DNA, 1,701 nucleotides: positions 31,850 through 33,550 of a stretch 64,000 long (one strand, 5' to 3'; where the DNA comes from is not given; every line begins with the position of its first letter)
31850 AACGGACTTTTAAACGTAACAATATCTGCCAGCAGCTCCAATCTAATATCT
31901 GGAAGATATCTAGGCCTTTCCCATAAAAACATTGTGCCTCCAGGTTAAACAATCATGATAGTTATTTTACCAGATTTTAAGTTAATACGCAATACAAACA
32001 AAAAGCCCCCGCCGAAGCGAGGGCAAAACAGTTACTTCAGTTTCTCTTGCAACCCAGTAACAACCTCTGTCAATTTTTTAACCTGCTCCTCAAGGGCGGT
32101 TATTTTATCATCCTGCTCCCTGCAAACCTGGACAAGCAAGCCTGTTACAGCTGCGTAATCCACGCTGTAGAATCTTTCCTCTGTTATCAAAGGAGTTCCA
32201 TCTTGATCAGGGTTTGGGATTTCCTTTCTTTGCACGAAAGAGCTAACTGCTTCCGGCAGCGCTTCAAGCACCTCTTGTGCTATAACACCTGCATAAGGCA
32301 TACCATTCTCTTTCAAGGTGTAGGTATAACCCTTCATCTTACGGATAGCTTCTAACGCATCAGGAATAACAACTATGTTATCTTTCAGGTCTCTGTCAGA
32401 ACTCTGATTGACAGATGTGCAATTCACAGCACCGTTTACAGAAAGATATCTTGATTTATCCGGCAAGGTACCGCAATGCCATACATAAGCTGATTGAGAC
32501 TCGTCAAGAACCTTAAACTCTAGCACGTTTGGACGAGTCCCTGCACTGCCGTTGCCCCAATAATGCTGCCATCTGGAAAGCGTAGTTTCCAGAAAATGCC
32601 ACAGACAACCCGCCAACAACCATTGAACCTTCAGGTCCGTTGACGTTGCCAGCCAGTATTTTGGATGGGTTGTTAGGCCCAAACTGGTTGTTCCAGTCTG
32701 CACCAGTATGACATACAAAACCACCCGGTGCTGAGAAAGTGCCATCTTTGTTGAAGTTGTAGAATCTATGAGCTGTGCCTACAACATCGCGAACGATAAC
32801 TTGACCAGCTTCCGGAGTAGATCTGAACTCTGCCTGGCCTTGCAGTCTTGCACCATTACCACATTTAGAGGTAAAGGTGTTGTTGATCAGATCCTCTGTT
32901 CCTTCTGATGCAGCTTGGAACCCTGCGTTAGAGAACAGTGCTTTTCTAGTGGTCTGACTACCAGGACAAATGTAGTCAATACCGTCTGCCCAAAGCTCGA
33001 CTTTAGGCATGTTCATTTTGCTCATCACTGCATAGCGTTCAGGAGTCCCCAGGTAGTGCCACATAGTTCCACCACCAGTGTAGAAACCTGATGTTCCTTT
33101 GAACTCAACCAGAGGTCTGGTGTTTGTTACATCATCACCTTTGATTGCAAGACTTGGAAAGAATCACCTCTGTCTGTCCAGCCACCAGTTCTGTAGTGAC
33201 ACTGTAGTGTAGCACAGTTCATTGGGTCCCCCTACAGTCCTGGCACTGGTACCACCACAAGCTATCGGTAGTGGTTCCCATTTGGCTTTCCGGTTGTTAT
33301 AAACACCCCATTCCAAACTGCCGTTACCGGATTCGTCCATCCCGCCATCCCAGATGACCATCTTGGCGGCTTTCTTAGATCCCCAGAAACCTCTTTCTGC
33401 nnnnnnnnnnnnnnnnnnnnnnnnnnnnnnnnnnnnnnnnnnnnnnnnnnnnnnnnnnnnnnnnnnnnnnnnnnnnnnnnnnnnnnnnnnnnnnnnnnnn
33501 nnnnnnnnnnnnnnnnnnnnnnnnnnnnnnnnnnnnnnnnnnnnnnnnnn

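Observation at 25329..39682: Contractile-tail baseplate genes coexist with a lambda-type J protein and Tfa chaperone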

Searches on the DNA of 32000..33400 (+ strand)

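Call 31: search_dna_similar(query=window:32000-33400:+, collection=phages, mode=near, max_rows=15)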
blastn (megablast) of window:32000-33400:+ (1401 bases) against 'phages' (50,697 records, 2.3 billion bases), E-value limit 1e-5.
Records with a match: 119; places in all: 121; records where one place covers at least 80% of the query: 74.
Best place of each record, by identity: 95-99% 4; 90-95% 44; 80-90% 71.
By first word of the organism name: Escherichia 97; Campylobacter 18; Phage 2; Vequintavirinae 1; Shigella 1.
By host as written in the record: Escherichia coli 33; Campylobacter jejuni 16; Escherichia coli K-12 12; Escherichia coli K-12 MG1655 12; - 11; Escherichia coli O157:H7 6; Escherichia coli O177 3; Escherichia coli O157:H7 E318 2; and 18 more.
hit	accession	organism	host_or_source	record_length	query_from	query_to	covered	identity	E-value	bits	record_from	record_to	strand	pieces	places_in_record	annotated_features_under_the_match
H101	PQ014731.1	Escherichia phage VB-EcoM-WM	Escherichia coli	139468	1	1401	100%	96.2%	0e+0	2302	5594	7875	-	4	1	lateral tail fiber protein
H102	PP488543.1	Escherichia phage BP9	Escherichia coli SL19-2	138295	1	1401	100%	96.1%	0e+0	2291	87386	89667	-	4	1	tail fiber protein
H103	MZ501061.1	Escherichia phage EduardKellenberger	Escherichia coli K-12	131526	1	1401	100%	94.3%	0e+0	2146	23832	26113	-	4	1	lateral tail fiber protein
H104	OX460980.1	Vequintavirinae sp. EcoIv14a_Aya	wastewater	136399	1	1401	100%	92.3%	0e+0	1991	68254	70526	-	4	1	record has no annotation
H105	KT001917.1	Escherichia phage Murica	Escherichia coli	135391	1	1401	92%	91.7%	0e+0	1799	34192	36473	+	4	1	tail fiber protein | terminator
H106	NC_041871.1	Escherichia phage Murica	Escherichia coli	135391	1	1401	92%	91.7%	0e+0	1799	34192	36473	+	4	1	tail fiber protein | terminator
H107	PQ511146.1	Escherichia phage NHEP1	Escherichia coli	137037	1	1401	97%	86.8%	0e+0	1520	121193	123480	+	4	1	tail fiber protein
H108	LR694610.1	Escherichia phage rV5_ev168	-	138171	1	1401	92%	90.9%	0e+0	1725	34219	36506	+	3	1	Phage tail fiber protein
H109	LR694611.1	Escherichia phage rV5_ev158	-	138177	1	1401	92%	90.9%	0e+0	1725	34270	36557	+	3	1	Phage tail fiber protein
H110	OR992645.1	Escherichia phage EI-SP-GF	Escherichia coli (EIEC)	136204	1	1401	92%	90.1%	0e+0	1683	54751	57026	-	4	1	record has no annotation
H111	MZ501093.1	Escherichia phage MaxBurger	Escherichia coli K-12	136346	1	1401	92%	90.7%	0e+0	1708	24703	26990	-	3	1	lateral tail fiber protein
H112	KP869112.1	Escherichia coli O157 typing phage 14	Escherichia coli O157:H7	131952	1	1401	89%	92.8%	0e+0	1818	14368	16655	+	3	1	hypothetical protein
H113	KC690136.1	Escherichia phage JES2013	Escherichia coli O157:H7 E318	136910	1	1401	89%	92.8%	0e+0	1812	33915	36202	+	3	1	putative tail fiber protein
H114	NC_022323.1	Escherichia phage JES2013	Escherichia coli O157:H7 E318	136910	1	1401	89%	92.8%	0e+0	1812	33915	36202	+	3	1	tail fiber protein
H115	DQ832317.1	Escherichia phage V5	Escherichia coli O157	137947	1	1401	89%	92.7%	0e+0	1806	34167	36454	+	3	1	putative tail fiber protein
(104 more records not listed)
